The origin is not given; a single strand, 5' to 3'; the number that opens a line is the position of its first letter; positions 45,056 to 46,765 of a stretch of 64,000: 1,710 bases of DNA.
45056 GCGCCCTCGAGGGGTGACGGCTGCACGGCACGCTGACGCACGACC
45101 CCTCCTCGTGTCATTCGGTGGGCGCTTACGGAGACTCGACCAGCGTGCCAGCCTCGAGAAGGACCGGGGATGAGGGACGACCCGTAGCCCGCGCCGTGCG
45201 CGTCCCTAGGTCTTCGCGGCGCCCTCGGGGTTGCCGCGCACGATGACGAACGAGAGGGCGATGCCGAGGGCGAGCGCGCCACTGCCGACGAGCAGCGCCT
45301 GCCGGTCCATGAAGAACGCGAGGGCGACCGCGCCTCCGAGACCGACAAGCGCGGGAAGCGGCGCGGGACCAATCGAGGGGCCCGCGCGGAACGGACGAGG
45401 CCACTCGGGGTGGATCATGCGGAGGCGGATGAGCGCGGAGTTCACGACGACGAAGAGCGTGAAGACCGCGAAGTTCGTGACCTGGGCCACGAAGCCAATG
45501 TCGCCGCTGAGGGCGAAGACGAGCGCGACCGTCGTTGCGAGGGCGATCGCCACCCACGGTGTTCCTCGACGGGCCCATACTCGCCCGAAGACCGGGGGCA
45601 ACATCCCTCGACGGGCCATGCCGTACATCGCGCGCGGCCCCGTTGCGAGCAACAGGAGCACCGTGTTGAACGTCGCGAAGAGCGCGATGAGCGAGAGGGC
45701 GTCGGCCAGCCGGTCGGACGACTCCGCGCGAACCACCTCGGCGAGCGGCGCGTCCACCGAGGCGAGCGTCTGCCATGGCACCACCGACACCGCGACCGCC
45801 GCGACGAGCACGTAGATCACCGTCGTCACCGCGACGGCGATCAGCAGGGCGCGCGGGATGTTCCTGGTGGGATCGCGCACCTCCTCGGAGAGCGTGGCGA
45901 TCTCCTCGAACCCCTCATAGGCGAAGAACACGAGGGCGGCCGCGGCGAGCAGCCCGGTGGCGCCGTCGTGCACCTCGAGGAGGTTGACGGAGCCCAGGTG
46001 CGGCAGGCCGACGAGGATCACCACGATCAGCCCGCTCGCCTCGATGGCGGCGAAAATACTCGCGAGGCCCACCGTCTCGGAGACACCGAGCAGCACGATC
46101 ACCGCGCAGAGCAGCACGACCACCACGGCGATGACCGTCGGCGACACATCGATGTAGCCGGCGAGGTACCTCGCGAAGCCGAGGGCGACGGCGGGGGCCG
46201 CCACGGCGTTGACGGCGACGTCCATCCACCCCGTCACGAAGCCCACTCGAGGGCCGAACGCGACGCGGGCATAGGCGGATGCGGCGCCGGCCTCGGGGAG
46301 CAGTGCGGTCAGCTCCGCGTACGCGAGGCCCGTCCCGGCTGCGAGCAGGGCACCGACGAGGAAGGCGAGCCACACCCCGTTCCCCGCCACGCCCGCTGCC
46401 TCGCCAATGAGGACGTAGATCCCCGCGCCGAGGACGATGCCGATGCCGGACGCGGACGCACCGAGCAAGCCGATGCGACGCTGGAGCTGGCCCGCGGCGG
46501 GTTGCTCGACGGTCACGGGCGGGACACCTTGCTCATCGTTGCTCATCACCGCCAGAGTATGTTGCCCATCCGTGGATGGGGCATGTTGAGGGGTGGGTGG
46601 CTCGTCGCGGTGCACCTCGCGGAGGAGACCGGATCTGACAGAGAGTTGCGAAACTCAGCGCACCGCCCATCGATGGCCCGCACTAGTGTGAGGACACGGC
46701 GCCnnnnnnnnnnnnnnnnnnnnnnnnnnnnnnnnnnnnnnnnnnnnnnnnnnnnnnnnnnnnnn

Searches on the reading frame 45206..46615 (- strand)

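Call 7: search_protein_families(library=pfam, proteins=[window:45206-46615:-], max_evalue=0.001)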
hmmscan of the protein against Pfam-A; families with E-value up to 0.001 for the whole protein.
window:45206-46615:- (469 aa): 3 families
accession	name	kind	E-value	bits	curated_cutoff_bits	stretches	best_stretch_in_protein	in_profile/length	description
PF13520.12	AA_permease_2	-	1.6e-43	149.7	27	1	48-435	1-400/427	Amino acid permease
PF00324.27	AA_permease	-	8.2e-40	137.3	24.6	1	57-389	6-372/470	Amino acid permease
PF03845.19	Spore_permease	-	1.7e-06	27.6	23.4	1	59-287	13-242/321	Spore germination protein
